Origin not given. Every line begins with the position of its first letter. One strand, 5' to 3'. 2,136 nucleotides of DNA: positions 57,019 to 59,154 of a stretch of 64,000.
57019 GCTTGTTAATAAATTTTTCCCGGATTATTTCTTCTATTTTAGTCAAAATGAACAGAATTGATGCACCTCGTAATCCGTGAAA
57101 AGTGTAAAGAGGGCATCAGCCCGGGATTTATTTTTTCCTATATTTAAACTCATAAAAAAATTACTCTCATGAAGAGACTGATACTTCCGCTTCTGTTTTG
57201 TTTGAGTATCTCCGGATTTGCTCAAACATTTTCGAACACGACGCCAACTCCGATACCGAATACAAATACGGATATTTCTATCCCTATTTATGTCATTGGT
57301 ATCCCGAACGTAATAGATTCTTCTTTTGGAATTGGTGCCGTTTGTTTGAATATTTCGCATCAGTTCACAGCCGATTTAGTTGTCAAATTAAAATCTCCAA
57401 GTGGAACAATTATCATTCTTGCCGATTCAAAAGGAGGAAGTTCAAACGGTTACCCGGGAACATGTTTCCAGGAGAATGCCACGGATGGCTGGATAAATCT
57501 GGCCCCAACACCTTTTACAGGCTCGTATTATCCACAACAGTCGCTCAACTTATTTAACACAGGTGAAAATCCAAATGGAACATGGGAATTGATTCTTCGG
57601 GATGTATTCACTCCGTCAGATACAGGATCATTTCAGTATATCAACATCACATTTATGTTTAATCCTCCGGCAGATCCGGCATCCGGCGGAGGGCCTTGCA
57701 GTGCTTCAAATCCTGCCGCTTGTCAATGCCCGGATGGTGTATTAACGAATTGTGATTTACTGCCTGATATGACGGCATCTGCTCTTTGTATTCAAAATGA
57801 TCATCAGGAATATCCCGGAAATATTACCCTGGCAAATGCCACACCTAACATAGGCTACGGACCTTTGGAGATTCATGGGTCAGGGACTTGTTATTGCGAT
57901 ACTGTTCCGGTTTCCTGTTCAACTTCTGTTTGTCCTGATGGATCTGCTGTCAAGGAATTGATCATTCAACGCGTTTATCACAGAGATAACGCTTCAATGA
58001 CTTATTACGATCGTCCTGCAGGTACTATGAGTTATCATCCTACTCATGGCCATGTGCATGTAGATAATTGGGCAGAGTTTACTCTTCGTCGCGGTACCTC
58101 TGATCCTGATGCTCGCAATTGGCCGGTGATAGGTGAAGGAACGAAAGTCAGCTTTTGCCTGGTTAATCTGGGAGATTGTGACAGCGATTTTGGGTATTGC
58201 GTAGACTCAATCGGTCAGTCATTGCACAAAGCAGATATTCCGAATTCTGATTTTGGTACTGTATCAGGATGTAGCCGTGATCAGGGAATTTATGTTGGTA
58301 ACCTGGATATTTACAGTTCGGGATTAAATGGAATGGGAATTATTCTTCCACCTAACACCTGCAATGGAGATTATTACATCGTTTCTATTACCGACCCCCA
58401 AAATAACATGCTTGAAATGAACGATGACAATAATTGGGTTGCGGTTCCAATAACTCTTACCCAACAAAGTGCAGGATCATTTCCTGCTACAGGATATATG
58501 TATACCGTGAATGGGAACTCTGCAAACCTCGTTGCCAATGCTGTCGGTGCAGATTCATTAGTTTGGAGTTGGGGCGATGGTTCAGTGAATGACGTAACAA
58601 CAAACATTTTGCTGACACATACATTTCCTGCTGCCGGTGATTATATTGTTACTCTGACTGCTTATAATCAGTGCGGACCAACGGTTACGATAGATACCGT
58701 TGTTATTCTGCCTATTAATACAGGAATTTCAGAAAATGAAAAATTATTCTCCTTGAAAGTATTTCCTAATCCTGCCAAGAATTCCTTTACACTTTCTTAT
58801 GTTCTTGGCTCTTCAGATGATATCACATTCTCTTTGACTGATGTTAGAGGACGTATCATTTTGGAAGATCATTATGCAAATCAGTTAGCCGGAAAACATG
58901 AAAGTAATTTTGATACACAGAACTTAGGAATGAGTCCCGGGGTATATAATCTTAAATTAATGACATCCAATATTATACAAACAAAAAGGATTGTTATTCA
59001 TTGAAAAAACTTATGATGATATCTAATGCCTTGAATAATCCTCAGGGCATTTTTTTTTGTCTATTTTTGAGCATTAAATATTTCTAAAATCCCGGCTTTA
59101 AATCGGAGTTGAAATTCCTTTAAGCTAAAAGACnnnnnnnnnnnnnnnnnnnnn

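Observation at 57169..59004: Lysyl-oxidase-like copper amine oxidase domain fused to a proprotein-convertase P-domain, a PKD domain and a T9SS sorting tail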

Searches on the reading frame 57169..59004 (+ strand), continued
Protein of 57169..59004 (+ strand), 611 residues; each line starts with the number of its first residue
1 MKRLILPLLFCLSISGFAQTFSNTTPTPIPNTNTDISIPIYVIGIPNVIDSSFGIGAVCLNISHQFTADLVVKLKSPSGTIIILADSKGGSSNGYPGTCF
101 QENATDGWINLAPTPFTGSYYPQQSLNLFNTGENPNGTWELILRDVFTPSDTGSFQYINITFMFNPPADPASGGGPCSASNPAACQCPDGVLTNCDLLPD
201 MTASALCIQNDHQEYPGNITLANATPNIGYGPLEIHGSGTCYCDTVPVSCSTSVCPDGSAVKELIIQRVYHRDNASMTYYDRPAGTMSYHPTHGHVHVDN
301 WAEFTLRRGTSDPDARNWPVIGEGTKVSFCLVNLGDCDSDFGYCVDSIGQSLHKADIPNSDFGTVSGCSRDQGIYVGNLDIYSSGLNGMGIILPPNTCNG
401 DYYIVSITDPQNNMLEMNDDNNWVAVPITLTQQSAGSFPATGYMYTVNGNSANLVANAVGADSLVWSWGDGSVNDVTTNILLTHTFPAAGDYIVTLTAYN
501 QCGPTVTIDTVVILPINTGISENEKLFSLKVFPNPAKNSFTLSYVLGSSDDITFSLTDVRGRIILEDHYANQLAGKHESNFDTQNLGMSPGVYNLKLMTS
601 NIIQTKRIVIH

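Call 76: predict_structure(alignment_id=A1)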
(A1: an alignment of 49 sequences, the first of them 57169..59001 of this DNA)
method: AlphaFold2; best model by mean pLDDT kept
length: 611 residues; sequences in the alignment: 49
mean_pLDDT: 86.2   pTM: 0.64
mean pLDDT of the five models: 86.2, 85.9, 85.3, 84.5, 84.0
residues with pLDDT >= 90: 306; 70-90: 253; 50-70: 37; < 50: 15
segments of 3 or more residues with pLDDT < 50: 1-4, 518-523
pLDDT, mean of each block of 10 residues (from residue 1): 52 57 79 84 89 92 82 91 75 82 86 81 88 91 77 88 88 68 85 91 90 92 92 94 90 87 95 92 92 81 92 89 84 85 88 89 83 91 73 91 93 89 93 91 89 91 93 92 91 93 90 65 71 91 88 92 91 89 92 92 89 82
secondary structure, 60 per line:
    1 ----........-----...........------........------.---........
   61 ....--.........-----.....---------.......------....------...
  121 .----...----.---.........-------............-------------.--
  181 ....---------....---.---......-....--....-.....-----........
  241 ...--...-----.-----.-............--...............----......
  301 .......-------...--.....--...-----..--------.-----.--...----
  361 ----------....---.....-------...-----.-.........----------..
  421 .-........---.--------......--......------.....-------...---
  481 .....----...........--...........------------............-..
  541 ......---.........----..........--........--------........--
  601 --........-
elements in order: H5-12 E18-28 E35-42 E53-64 E70-75 E81-85 E95-101 E118-121 E137-145 E153-164 E194-197 H205-210 E212-215 E218-221 E223-227 E233-243 E246-248 E262-273 E276-290 E295-307 E320-324 E327-329 E371-374 E378-382 E390-392 E400-408 E423-430 E443-448 E451-456 E463-467 E475-477 E481-485 E490-500 E503-513 E526-534 E539-546 E550-558 E563-572 E575-582 E591-598 E603-610

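Call 78: fold_search(model_id=the predicted structure, library=pdb)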
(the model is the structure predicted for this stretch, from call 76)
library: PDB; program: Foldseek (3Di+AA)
matches with E <= 10: 1719; with E <= 0.001: 117
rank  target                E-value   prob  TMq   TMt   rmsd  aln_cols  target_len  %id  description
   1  7ptp_A                2.2e-09  1.00  0.13  0.12  26.7       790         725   10  In-situ structure of pentameric S-layer protein (released 2021-12-15)
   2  8k35_A                7.5e-07  0.92  0.11  0.09  45.2       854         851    9  Structure of the bacteriophage lambda tail tip complex (released 2023-11-15)
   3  9flw_A                1.8e-06  1.00  0.13  0.15  39.5       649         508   11  CryoEM structure of the fragment-6 (3571-4078) in the grappling hook protein A (GhpA) in the bacterium Aureispira sp.  (released 2024-10-16)
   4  8oe4_D                3.4e-06  0.99  0.14  0.16  28.1       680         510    9  Cryo-EM structure of a pre-dimerized human IL-23 complete extracellular signaling complex. (released 2024-02-07)
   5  6za2_B                6.3e-06  1.00  0.15  0.09  20.5       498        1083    9  Crystal structure of dimeric latent PorU from Porphyromonas gingivalis (released 2021-09-29)
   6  4e0s_A                6.3e-06  0.90  0.11  0.06  32.5       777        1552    9  Crystal Structure of C5b-6 (released 2012-04-18)
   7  8jmw_A                7.2e-06  1.00  0.12  0.14  11.4       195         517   12  Fibril form of serine peptidase Vpr (released 2023-12-06)
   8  8ave_B                7.9e-06  0.92  0.12  0.12  28.5       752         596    9  Human leptin in complex with the human LEP-R ectodomain fused to a C-terminal trimeric isoleucine GCN4 zipper (2:2 mod (released 2023-04-05)
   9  8iyk_F                8.3e-06  0.80  0.11  0.08  46.5       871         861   10  Tail tip conformation 1 of phage lambda tail (released 2023-10-18)
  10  6gvk_A                9.1e-06  1.00  0.13  0.34  15.1       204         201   12  Second pair of Fibronectin type III domains of integrin beta4 (T1663R mutant) bound to the bullous pemphigoid antigen  (released 2019-03-20)
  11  8odz_C                1.0e-05  0.99  0.14  0.16  29.9       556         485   10  Cryo-EM structure of a pre-dimerized murine IL-12 complete extracellular signaling complex (Class 1). (released 2024-02-07)
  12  9e7m_Ja               1.5e-05  0.72  0.11  0.09  46.7       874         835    9  In situ cryoEM structure of bacteriophage Ur-lambda tail tip complex (released 2025-11-05)
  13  4yh7_A                2.1e-05  0.99  0.16  0.16  31.4       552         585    8  Crystal structure of PTPdelta ectodomain in complex with IL1RAPL1 (released 2015-05-06)
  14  1l0q_A                2.2e-05  1.00  0.15  0.22  21.0       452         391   13  Tandem YVTN beta-propeller and PKD domains from an archaeal surface layer protein (released 2002-11-06)
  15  9u61_C                2.3e-05  0.94  0.14  0.14  31.5       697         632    8  CP/MBL pathways C3 convertase C4b2a and C3 complex (released 2026-01-14)
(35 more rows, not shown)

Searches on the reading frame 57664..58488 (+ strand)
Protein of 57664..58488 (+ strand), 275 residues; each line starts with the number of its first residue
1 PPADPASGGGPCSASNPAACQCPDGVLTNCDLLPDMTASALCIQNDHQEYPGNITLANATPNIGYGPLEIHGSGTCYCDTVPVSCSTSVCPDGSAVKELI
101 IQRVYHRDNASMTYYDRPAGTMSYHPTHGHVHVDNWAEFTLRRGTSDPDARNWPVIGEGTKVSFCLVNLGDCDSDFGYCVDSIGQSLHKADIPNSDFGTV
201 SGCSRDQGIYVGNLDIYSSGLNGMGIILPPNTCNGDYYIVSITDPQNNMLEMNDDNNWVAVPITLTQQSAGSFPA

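Call 14: search_solved_structures(query=A2, max_evalue=10, show_alignments=3)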
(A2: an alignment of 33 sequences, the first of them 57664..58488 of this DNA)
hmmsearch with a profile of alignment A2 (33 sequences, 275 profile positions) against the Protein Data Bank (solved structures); distinct sequences matched with E-value up to 10: 0.

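Call 25: predict_structure(alignment_id=A2)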
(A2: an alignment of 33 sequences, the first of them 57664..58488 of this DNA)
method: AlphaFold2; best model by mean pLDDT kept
length: 275 residues; sequences in the alignment: 33
mean_pLDDT: 90.2   pTM: 0.85
mean pLDDT of the five models: 90.2, 89.6, 89.5, 89.0, 88.8
residues with pLDDT >= 90: 219; 70-90: 40; 50-70: 6; < 50: 10
segments of 3 or more residues with pLDDT < 50: 1-9
pLDDT, mean of each block of 10 residues (from residue 1): 40 92 91 94 93 93 97 95 93 94 97 97 89 94 94 93 91 95 92 94 95 91 86 92 94 90 89 53
secondary structure, 60 per line:
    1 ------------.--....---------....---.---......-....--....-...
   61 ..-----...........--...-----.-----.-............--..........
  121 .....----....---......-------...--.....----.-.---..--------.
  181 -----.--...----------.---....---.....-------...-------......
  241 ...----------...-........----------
elements in order: E29-32 H40-45 E47-50 E53-56 E58-62 E68-78 E81-83 E97-108 E111-125 E130-133 E137-142 E155-159 E206-209 E213-217 E225-227 E235-243 E258-265

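Call 28: fold_search(model_id=the predicted structure, library=pdb)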
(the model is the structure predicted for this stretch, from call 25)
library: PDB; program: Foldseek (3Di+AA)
matches with E <= 10: 520; with E <= 0.001: 2
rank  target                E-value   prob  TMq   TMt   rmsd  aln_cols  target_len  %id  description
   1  5ze3_A                5.0e-06  1.00  0.40  0.25  11.9       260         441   14  Crystal structure of human lysyl oxidase-like 2 (hLOXL2) in a precursor state (released 2018-04-11)
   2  5ze3_B                9.9e-06  1.00  0.40  0.25  12.4       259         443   14  Crystal structure of human lysyl oxidase-like 2 (hLOXL2) in a precursor state (released 2018-04-11)
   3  4be6_A                2.9e-02  0.08  0.12  0.14  22.5       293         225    8  V. cholera biofilm scaffolding protein RbmA (released 2013-12-18)
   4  3f85                  3.6e-02  0.08  0.12  0.08  25.5       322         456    9  Structure of fusion complex of homo trimeric major pilin subunits CfaB of CFA/I fimbirae from ETEC E. coli (released 2009-08-11)
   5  4be5_A                4.9e-02  0.05  0.11  0.12  21.8       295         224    8  V. cholera biofilm scaffolding protein RbmA (released 2013-12-18)
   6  4bsj                  8.3e-02  0.09  0.15  0.18  22.7       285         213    9  Crystal structure of VEGFR-3 extracellular domains D4-5 (released 2013-07-31)
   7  4kkq_A                8.3e-02  0.04  0.10  0.12  21.5       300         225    9  Crystal structure of Vibrio cholerae RbmA (crystal form 1) (released 2013-05-22)
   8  4kkr_A                9.3e-02  0.05  0.12  0.13  21.9       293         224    9  Crystal structure of Vibrio cholerae RbmA (crystal form 3) (released 2013-05-22)
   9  4kkp_A                1.0e-01  0.05  0.12  0.13  22.1       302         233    8  Crystal structure of Vibrio cholerae RbmA (crystal form 2) (released 2013-05-22)
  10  4kkp_B                1.0e-01  0.04  0.11  0.13  22.3       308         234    9  Crystal structure of Vibrio cholerae RbmA (crystal form 2) (released 2013-05-22)
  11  3f83                  1.3e-01  0.05  0.12  0.08  26.1       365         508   10  Structure of fusion complex of the minor pilin CfaE and major pilin CfaB of CFA/I pili from ETEC E. coli (released 2009-08-11)
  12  4kkq_B                1.3e-01  0.03  0.10  0.11  21.8       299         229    9  Crystal structure of Vibrio cholerae RbmA (crystal form 1) (released 2013-05-22)
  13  5j9h_A                1.4e-01  0.02  0.09  0.07  28.6       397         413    7  Crystal structure of Glycoprotein C from Puumala virus in the post-fusion conformation (pH 8.0) (released 2016-10-05)
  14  5g50_B                1.5e-01  0.04  0.12  0.13  21.7       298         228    8  Vibrio cholerae scaffolding protein RbmA in complex with magnesium. (released 2017-11-29)
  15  6y6q_A                1.6e-01  0.02  0.09  0.07  29.6       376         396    8  Structure of Andes virus envelope glycoprotein Gc in postfusion conformation (released 2020-10-14)
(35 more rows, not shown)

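Call 32: search_protein_representatives(alignment_id=A2)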
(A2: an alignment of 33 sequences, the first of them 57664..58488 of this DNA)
Query: 33 sequences, 275 profile positions. Proteins with E-value up to 0.001 (for the whole library): 3409; up to 1e-10: 1168; up to 1e-30: 218. The best 150 are listed.
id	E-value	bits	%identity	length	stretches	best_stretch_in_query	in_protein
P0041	8.4e-145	497.5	-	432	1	1-273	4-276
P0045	1.4e-138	477.0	-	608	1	2-271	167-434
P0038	3.5e-132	456.1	-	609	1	1-274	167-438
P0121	1.0e-130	451.3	-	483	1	1-272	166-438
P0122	2.1e-129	447.0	-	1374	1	1-269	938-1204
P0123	3.2e-128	443.1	-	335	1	5-269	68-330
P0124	5.3e-120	416.2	-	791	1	6-270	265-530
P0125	1.7e-119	414.5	-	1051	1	7-271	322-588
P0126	4.3e-118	409.9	-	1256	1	7-271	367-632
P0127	5.7e-115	399.7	-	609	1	1-271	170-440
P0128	7.4e-114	396.0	-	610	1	1-271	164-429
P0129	6.4e-113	392.9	-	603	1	3-270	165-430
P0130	7.6e-108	376.3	-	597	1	1-271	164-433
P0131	1.2e-107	375.7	-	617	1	1-272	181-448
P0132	3.9e-107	374.0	-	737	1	1-267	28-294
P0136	1.6e-103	362.1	-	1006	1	10-272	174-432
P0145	3.5e-88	311.8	-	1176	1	8-270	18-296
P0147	7.0e-87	307.5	-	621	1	8-271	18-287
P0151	9.0e-84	297.3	-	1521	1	9-272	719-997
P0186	1.6e-76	273.5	-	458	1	8-273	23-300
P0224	4.7e-66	239.2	-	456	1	8-271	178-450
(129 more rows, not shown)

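Call 50: search_protein_families(library=pfam, proteins=[P0122, P0124, P0125, P0145, P0147, P0151, P0186, P0224, P0136], max_evalue=0.001)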
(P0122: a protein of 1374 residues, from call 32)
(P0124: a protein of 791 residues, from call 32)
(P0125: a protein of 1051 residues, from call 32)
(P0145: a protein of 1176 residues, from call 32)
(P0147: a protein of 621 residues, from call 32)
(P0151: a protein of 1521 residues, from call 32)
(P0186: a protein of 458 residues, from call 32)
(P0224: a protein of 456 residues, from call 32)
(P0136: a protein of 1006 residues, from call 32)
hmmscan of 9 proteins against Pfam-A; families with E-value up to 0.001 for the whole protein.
P0122 (1374 aa): 5 families
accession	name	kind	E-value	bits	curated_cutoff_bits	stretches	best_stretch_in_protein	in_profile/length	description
PF20009.4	GEVED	-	4.1e-52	175.4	24.4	3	610-689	2-78/78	GEVED domain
PF18911.6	PKD_4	-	4.4e-14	52.7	27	1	1230-1276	34-81/85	PKD domain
PF01483.27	P_proprotein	-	1.3e-07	32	21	1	828-920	5-74/86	Proprotein convertase P-domain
PF00801.26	PKD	-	5.2e-07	30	23.5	1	1216-1277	12-78/80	PKD domain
PF18962.6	Por_Secre_tail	-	1.9e-06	28.5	27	1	1295-1369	3-72/75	Secretion system C-terminal sorting domain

P0124 (791 aa): 3 families
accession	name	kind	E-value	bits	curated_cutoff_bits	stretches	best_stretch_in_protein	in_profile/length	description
PF00431.26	CUB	-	1e-28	100.3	21.4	2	140-242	5-110/110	CUB domain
PF01483.27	P_proprotein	-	4.8e-10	39.8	21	1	592-685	11-85/86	Proprotein convertase P-domain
PF23062.1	CUB_M02D8_5_3rd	-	2e-06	28.1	32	0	146-242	19-109/114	M02D8_5-like, third CUB domain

P0125 (1051 aa): 3 families
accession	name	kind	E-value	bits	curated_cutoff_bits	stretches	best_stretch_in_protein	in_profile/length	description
PF00431.26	CUB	-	8.1e-35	119.9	21.4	3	203-307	4-109/110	CUB domain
PF01483.27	P_proprotein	-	2.3e-16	60.1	21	2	650-750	7-85/86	Proprotein convertase P-domain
PF07705.17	CARDB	-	0.00071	20.2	22.7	0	542-576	66-99/101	CARDB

P0145 (1176 aa): 6 families
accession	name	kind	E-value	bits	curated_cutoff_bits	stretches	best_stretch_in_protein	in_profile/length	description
PF19408.5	PKD_6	-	1e-51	173.6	25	3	1003-1083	2-82/82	PKD-like domain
PF01483.27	P_proprotein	-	1.2e-16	61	21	1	439-541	4-86/86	Proprotein convertase P-domain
PF19081.6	Ig_7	-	1.3e-11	45.1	27.3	2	679-751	6-84/84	Ig-like domain CHU_C associated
PF01186.22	Lysyl_oxidase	-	3.3e-08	33.9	20.4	1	225-295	128-198/204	Lysyl oxidase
PF18962.6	Por_Secre_tail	-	1.4e-07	32.2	27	1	1102-1174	3-74/75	Secretion system C-terminal sorting domain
PF11589.14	DUF3244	-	0.0003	21.2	25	0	1111-1164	31-85/96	Domain of unknown function (DUF3244)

P0147 (621 aa): 4 families
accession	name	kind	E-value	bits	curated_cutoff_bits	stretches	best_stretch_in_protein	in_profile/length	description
PF20009.4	GEVED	-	8.5e-24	84.6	24.4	1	360-435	1-78/78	GEVED domain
PF18962.6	Por_Secre_tail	-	1.8e-07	31.8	27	1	543-616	1-72/75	Secretion system C-terminal sorting domain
PF01186.22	Lysyl_oxidase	-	2.1e-05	24.7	20.4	1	215-284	128-197/204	Lysyl oxidase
PF00041.27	fn3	-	0.00015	22.4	25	1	446-523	3-79/84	Fibronectin type III domain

P0151 (1521 aa): 3 families
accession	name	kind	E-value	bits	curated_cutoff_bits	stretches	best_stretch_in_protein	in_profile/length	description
PF01186.22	Lysyl_oxidase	-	1.7e-08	34.8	20.4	1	924-992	128-196/204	Lysyl oxidase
PF21471.3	Reelin_subrepeat-B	-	0.00062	20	27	0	117-218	23-126/127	Reelin subrepeat B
PF10162.14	G8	-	0.00094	19.5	22.9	0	239-283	1-46/124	G8 domain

P0186 (458 aa): 1 family
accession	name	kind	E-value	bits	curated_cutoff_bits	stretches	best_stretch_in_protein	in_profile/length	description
PF19081.6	Ig_7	-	1.3e-06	29.1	27.3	1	375-431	5-67/84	Ig-like domain CHU_C associated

P0224 (456 aa): 3 families
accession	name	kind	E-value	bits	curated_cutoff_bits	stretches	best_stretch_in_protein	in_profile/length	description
PF01483.27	P_proprotein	-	8.9e-11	42.2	21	1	67-170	8-86/86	Proprotein convertase P-domain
PF01186.22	Lysyl_oxidase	-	4.3e-08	33.5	20.4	1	377-445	127-195/204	Lysyl oxidase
PF07705.17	CARDB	-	9.7e-05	23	22.7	1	401-437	64-98/101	CARDB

P0136 (1006 aa): 2 families
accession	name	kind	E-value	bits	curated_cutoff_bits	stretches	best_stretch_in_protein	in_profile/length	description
PF01483.27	P_proprotein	-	5.5e-28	97.3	21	2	571-673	4-86/86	Proprotein convertase P-domain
PF01186.22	Lysyl_oxidase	-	0.00044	20.4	20.4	0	274-430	65-199/204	Lysyl oxidase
